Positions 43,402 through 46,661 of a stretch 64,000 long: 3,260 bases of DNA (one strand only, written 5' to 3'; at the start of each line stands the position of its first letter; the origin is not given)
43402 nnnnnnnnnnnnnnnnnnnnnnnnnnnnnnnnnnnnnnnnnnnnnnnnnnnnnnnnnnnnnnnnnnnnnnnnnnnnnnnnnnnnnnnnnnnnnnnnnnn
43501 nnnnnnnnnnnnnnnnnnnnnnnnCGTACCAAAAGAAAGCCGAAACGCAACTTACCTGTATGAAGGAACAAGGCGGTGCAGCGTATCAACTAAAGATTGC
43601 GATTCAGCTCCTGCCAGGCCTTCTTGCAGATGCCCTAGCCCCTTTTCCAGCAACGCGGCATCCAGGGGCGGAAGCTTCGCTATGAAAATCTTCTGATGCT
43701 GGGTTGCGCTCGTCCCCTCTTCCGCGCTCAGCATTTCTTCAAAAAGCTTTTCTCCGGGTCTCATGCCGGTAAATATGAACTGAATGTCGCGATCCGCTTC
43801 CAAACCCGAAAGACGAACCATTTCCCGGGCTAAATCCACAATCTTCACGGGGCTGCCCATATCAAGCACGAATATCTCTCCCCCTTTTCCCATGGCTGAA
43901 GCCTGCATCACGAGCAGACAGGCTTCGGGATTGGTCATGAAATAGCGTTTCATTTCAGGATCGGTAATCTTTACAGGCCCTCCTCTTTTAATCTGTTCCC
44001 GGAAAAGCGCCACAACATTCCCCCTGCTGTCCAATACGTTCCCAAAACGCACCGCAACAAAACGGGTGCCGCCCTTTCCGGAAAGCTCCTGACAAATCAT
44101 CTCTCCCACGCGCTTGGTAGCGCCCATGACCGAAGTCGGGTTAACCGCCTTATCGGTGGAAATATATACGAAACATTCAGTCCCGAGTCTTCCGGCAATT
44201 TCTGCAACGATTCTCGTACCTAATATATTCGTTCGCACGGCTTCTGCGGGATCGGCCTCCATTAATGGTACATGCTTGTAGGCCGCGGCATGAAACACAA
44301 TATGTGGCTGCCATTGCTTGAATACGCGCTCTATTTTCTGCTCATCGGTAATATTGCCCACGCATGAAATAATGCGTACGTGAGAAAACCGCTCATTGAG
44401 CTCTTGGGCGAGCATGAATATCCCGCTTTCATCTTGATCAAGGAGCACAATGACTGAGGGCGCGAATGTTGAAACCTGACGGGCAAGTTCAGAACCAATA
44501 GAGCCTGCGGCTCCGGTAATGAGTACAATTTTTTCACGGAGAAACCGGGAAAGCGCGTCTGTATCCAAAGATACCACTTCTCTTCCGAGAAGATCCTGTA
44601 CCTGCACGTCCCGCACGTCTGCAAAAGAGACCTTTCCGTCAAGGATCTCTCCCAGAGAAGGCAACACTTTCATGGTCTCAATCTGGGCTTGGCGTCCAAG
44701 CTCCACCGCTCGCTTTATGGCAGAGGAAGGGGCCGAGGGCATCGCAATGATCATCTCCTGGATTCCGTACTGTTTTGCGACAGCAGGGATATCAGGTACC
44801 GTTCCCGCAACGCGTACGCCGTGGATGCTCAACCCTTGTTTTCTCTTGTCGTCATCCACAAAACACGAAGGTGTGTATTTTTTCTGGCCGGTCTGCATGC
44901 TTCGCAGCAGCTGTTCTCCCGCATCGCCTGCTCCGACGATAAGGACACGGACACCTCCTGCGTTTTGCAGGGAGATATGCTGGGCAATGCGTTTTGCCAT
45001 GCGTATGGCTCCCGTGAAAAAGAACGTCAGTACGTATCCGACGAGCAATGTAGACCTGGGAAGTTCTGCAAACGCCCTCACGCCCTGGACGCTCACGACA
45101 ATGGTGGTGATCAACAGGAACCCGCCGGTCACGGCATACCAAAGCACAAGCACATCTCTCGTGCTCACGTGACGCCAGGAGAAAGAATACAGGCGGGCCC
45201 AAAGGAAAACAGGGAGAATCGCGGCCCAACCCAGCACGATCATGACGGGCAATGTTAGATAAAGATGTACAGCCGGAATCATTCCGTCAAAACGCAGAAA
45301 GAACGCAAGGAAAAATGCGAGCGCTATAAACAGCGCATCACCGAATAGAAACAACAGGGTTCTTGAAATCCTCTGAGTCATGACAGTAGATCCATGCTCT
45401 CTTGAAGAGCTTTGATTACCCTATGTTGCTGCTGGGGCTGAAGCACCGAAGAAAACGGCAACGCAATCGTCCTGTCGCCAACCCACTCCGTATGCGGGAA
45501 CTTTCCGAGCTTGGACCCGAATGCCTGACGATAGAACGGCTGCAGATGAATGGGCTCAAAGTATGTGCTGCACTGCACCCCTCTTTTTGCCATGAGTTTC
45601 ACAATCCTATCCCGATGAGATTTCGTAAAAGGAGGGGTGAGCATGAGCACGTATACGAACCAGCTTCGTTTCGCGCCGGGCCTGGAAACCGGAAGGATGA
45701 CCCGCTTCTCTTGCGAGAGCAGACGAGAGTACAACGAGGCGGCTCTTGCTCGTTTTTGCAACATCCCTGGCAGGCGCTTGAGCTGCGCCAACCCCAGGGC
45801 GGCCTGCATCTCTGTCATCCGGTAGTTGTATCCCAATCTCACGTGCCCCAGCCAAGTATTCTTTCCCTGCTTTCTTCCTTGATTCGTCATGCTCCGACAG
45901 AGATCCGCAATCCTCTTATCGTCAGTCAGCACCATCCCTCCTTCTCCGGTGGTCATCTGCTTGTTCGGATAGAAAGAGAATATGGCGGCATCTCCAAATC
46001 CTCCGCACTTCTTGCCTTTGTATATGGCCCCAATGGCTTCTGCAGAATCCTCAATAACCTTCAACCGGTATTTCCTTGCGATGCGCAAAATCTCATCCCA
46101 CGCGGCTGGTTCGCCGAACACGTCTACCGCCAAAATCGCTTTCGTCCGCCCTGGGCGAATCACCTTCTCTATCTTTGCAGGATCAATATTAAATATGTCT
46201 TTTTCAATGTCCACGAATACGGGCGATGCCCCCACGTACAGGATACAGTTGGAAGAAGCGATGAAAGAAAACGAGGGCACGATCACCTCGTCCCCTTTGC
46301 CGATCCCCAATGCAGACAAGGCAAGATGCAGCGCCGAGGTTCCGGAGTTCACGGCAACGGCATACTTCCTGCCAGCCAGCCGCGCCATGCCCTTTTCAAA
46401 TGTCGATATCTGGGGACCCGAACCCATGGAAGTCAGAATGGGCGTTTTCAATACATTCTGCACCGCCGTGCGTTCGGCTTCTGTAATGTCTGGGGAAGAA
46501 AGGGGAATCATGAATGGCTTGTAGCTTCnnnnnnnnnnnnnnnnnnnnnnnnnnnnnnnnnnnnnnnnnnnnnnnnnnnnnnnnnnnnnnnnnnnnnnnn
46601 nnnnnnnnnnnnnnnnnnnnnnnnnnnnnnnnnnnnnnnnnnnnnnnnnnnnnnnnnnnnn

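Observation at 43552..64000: A 20-kb uninterrupted surface-glycan locus in an otherwise minimal genome, starting with a PglF-E-D-C-like module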

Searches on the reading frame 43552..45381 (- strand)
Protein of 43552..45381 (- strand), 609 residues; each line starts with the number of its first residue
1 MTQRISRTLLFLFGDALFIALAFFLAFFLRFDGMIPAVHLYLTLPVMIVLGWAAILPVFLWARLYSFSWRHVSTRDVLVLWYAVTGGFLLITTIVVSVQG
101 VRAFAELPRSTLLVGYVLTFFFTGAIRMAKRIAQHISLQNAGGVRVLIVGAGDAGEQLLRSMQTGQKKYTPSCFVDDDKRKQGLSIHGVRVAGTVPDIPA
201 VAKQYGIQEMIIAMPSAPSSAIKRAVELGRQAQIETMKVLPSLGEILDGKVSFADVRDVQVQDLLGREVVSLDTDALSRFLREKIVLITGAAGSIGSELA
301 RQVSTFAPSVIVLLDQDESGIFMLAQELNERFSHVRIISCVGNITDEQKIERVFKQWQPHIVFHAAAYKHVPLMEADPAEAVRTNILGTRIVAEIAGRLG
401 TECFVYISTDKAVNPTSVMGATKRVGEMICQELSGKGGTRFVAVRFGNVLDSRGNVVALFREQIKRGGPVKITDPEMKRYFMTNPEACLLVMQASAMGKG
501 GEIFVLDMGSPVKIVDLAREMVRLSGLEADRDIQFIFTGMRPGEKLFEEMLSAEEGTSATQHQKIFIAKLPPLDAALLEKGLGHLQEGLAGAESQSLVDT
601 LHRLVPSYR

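Call 3: search_protein_families(library=pfam, proteins=[window:43552-45381:-], max_evalue=0.001)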
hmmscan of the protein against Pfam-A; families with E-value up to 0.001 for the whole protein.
window:43552-45381:- (609 aa): 11 families
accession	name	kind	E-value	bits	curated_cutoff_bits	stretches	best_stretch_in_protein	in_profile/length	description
PF02719.21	Polysacc_synt_2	-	3.8e-111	371.4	20.2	1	286-569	1-292/293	Polysaccharide biosynthesis protein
PF01370.27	Epimerase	-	2.3e-23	83.3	20.9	1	286-504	1-237/240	NAD dependent epimerase/dehydratase family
PF04321.23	RmlD_sub_bind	-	2.6e-19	69.8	27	1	286-474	3-177/287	RmlD substrate binding domain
PF16363.11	GDP_Man_Dehyd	-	8e-15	55.6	27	1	287-410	1-130/332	GDP-mannose 4,6 dehydratase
PF13727.12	CoA_binding_3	-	2.8e-10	40.9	25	1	113-228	49-163/175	CoA-binding domain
PF01073.25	3Beta_HSD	-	5.5e-09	35.9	22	1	287-417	1-124/280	3-beta hydroxysteroid dehydrogenase/isomerase family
PF00106.31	adh_short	-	1.3e-07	31.8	26.6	1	284-358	1-72/195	short chain dehydrogenase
PF07993.18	NAD_binding_4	-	2.7e-06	27.2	20.1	1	334-416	60-143/258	Male sterility protein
PF02629.25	CoA_binding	-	9.3e-05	23.6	22.3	1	145-234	5-88/97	CoA binding domain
PF08659.16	KR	-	0.00017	22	22.6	1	286-408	3-135/180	KR domain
PF02254.24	TrkA_N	-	0.00051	20.8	23.8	0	288-347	3-52/116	TrkA-N domain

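Call 15: search_protein_families(library=ncbifam, proteins=[window:43552-45381:-], max_evalue=0.00001)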
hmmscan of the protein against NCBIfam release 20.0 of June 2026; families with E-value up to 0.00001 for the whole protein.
window:43552-45381:- (609 aa): 31 families (the best 25 are shown)
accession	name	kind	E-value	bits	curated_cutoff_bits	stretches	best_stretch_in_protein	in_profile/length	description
TIGR03589.1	PseB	equivalog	2.7e-53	181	407.75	1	281-568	2-279/324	UDP-N-acetylglucosamine 4,6-dehydratase (inverting)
TIGR04130.1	FnlA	equivalog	2.5e-40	138.4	730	1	281-564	2-278/337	UDP-N-acetylglucosamine 4,6-dehydratase/5-epimerase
TIGR03025.1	EPS_sugtrans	subfamily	5e-23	82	295.55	1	14-265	2-246/445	exopolysaccharide biosynthesis polyprenyl glycosylphosphotransferase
TIGR01214.1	rmlD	equivalog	1.4e-19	70.3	224.05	1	286-474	2-177/285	dTDP-4-dehydrorhamnose reductase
TIGR03023.1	WcaJ_sugtrans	equivalog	2.2e-18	66.8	410.75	1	14-264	2-250/453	undecaprenyl-phosphate glucose phosphotransferase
TIGR01179.1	galE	equivalog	7.1e-14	51.4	262.3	1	286-449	2-176/332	UDP-glucose 4-epimerase GalE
TIGR02622.1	CDP_4_6_dhtase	equivalog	3.2e-13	49.6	278.45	1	281-414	2-134/352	CDP-glucose 4,6-dehydratase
TIGR01181.1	dTDP_gluc_dehyt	equivalog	3.5e-13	49.3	365.1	1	286-411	2-127/321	dTDP-glucose 4,6-dehydratase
NF007582.0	PRK10217.1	equivalog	6.8e-12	45.1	698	1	285-396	3-112/355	dTDP-glucose 4,6-dehydratase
NF007490.0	PRK10084.1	subfamily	8.9e-12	44.7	649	1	286-397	3-112/361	dTDP-glucose 4,6-dehydratase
TIGR03022.1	WbaP_sugtrans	subfamily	2e-09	37.3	403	1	14-259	4-241/456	undecaprenyl-phosphate galactose phosphotransferase WbaP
TIGR03466.1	HpnA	hypoth_equivalog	3.5e-09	36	367.65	1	285-414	2-118/327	hopanoid-associated sugar epimerase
NF006190.0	PRK08324.1-4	equivalog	9.3e-09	33.9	1014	1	268-356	412-499/689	bifunctional aldolase/short-chain dehydrogenase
TIGR04180.1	EDH_00030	hypoth_equivalog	1.1e-08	34.5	475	1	286-411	1-123/297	NAD-dependent 4,6-dehydratase LegB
NF006195.0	PRK08324.2-3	equivalog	1.2e-08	33.7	931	1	275-358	417-498/678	bifunctional aldolase/short-chain dehydrogenase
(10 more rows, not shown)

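Call 18: search_solved_structures(query=window:43552-45381:-, max_evalue=1e-10)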
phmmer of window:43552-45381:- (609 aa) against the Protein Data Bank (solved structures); distinct sequences matched with E-value up to 1e-10: 14.
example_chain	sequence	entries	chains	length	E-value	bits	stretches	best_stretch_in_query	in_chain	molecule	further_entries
5bju_A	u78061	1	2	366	2.8e-82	280.3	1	257-586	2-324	WlaL protein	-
5bjw_A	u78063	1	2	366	1e-81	278.5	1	257-586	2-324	WlaL protein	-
5bjx_A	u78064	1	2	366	1.4e-81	278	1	257-586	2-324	WlaL protein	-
5bjy_A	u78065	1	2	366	1.9e-81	277.5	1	257-586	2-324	WlaL protein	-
5bjv_A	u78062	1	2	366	9.6e-81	275.2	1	257-586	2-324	WlaL protein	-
6bwc_A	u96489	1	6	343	1.7e-47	165.4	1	280-572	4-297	Polysaccharide biosynthesis protein CapD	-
4j2o_A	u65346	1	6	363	2.6e-39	138.4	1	280-561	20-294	UDP-N-acetylglucosamine 4,6-dehydratase/5-epimerase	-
3vvb_A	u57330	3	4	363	4.9e-37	130.9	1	282-557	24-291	CapE | Capsular polysaccharide synthesis enzyme Cap8E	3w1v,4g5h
3vvc_A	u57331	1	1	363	1.8e-36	129.1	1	282-557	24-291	Capsular polysaccharide synthesis enzyme Cap8E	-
2gn4_A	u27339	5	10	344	4.3e-36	127.8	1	280-569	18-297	UDP-GlcNAc C6 dehydratase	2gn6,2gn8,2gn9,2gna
4tqg_A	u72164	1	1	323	1.8e-25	92.8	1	281-557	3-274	Putative dTDP-d-glucose 4 6-dehydratase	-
3pvz_A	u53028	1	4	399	5.4e-19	71.4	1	275-519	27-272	UDP-N-acetylglucosamine 4,6-dehydratase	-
3nkl_A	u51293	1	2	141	5.2e-16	61.5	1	145-276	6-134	UDP-D-quinovosamine 4-dehydrogenase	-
4zrm_A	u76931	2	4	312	1.5e-13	53.4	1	286-527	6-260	UDP-glucose 4-epimerase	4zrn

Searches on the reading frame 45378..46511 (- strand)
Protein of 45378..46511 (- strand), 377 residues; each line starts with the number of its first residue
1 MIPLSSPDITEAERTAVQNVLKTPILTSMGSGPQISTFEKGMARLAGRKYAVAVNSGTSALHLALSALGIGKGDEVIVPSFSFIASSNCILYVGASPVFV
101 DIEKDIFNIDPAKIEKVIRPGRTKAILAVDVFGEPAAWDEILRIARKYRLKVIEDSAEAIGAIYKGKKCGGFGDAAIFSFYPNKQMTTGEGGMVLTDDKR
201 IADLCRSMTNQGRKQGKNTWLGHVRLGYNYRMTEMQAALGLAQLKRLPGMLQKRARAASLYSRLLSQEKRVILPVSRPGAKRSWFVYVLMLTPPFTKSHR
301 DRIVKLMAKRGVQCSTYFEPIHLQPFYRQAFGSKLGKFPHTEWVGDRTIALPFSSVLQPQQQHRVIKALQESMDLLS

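Call 3: search_protein_families(library=pfam, proteins=[window:45378-46511:-], max_evalue=0.001)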
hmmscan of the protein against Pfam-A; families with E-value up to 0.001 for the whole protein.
window:45378-46511:- (377 aa): 4 families
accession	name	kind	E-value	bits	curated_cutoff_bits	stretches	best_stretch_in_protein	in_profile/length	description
PF01041.23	DegT_DnrJ_EryC1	-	5e-121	404.7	19.8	1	8-370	2-360/360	DegT/DnrJ/EryC1/StrS aminotransferase family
PF00155.27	Aminotran_1_2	-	5.4e-07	29.6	19.7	1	15-130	28-154/361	Aminotransferase class I and II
PF01212.27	Beta_elim_lyase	-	1.6e-06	28.1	27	1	28-212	27-227/288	Beta-eliminating lyase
PF01053.26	Cys_Met_Meta_PP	-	5.4e-06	25.6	27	1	33-127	52-142/381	Cys/Met metabolism PLP-dependent enzyme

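Call 12: find_encoding_contigs(protein=window:45378-46511:-, flank=10000, max_places=6)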
Protein window:45378-46511:- (377 aa): 3 contigs read that carry it; 3 places shown.
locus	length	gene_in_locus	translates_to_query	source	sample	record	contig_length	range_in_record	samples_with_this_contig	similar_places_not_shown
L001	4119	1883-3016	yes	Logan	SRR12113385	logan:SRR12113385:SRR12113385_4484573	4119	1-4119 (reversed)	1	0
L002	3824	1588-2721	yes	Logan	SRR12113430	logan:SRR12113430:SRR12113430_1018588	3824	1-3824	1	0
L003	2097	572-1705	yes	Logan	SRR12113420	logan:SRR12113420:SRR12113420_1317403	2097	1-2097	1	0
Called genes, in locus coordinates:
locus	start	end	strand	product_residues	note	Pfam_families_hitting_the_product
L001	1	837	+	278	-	?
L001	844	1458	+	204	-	PF02397:Bac_transf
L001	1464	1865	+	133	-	PF14602:Hexapep_2 (faint), PF00132:Hexapep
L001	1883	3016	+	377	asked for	PF00155:Aminotran_1_2 (weak), PF01041:DegT_DnrJ_EryC1, PF01053:Cys_Met_Meta_PP (weak), PF01212:Beta_elim_lyase (weak)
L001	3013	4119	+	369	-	?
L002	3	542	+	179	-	?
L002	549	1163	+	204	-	PF02397:Bac_transf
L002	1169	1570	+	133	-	PF14602:Hexapep_2 (faint), PF00132:Hexapep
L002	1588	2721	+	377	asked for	PF00155:Aminotran_1_2 (weak), PF01041:DegT_DnrJ_EryC1, PF01053:Cys_Met_Meta_PP (weak), PF01212:Beta_elim_lyase (weak)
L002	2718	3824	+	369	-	?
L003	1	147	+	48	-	?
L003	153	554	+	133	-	PF14602:Hexapep_2 (faint), PF00132:Hexapep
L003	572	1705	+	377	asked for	PF00155:Aminotran_1_2 (weak), PF01041:DegT_DnrJ_EryC1, PF01053:Cys_Met_Meta_PP (weak), PF01212:Beta_elim_lyase (weak)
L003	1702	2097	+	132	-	?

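Call 15: search_protein_families(library=ncbifam, proteins=[window:45378-46511:-], max_evalue=0.00001)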
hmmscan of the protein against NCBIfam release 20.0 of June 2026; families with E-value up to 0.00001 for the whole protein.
window:45378-46511:- (377 aa): 10 families
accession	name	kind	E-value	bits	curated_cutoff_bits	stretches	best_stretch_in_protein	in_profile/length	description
TIGR03588.1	PseC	equivalog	2.7e-97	326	423.5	1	1-371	1-378/380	UDP-4-amino-4,6-dideoxy-N-acetyl-beta-L-altrosamine transaminase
TIGR04181.1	NHT_00031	hypoth_equivalog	3.2e-90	302.6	420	1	2-354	1-359/359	LegC family aminotransferase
NF008658.2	PRK11658.1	equivalog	6e-76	255.5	631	1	2-373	5-377/379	UDP-4-amino-4-deoxy-L-arabinose aminotransferase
NF011936.0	PRK15407.1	equivalog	4.9e-62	210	423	1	16-373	48-436/440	lipopolysaccharide biosynthesis protein RfbH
TIGR04427.1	PLP_DesI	equivalog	8.6e-62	209.5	650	1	21-367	42-377/390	dTDP-4-dehydro-6-deoxyglucose aminotransferase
NF008687.0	PRK11706.1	equivalog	1.7e-61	208.1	375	1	1-372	1-373/375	dTDP-4-amino-4,6-dideoxygalactose transaminase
TIGR02379.1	ECA_wecE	subfamily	3.3e-51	174.2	434.85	1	1-373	1-375/376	dTDP-4-amino-4,6-dideoxy-D-glucose transaminase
NF004975.0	PRK06348.1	equivalog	1.3e-07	30.9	549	1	49-155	90-201/384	pyridoxal phosphate-dependent aminotransferase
NF005816.0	PRK07682.1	equivalog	3.4e-07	29.2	620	1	57-156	98-203/390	aminotransferase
NF041364.1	GntC_guanitoxin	equivalog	4.8e-06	25.7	415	0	51-155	62-173/356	guanitoxin biosynthesis PLP-dependent (S)-gamma-hydroxy-L-arginine cyclodehydratase GntC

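Call 19: search_solved_structures(query=window:45378-46511:-, max_evalue=1e-30)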
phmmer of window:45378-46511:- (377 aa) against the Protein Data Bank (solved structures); distinct sequences matched with E-value up to 1e-30: 51.
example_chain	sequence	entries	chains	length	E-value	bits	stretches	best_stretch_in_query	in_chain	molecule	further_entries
3bn1_A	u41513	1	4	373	3e-76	260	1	3-369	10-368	Perosamine synthetase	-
3dr7_A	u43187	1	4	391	3.6e-76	259.8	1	3-369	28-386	Putative perosamine synthetase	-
3dr4_A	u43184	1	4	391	2.5e-75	257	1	3-369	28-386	Putative perosamine synthetase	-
7b0m_AAA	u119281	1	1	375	1.2e-66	228.5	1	4-355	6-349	Sugar aminotransferase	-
3frk_A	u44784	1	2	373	6.6e-64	219.5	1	33-360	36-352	QdtB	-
1mdo_A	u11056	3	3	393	5.4e-63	216.5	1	2-371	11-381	ArnB aminotransferase | UDP-4-amino-4-deoxy-L-arabinose--oxoglutarate aminotransferase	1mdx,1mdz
4oca_A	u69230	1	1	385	3.6e-62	213.8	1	2-371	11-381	UDP-4-amino-4-deoxy-L-arabinose--oxoglutarate aminotransferase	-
7b0d_A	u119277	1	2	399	2.5e-61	211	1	16-371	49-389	Glutamine--scyllo-inositol transaminase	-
8sng_A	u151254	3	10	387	7.5e-59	202.8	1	2-371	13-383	UDP-4-amino-4-deoxy-L-arabinose--oxoglutarate aminotransferase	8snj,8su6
4lc3_A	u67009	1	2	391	4e-56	193.9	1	2-371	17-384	Putative UDP-4-amino-4-deoxy-l-arabinose--oxoglutarate aminotransferase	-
2oga_A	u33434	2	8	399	1.5e-54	188.7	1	31-372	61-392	Transaminase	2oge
8vr3_A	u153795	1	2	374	1.1e-51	179.2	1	1-316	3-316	DegT/DnrJ/EryC1/StrS aminotransferase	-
8vr5_A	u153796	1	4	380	1.2e-51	179.2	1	1-316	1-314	DegT/DnrJ/EryC1/StrS aminotransferase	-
8e77_A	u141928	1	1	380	3e-51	177.8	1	31-358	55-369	DegT/DnrJ/EryC1/StrS aminotransferase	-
8e75_A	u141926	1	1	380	3e-51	177.8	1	31-358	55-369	DegT/DnrJ/EryC1/StrS aminotransferase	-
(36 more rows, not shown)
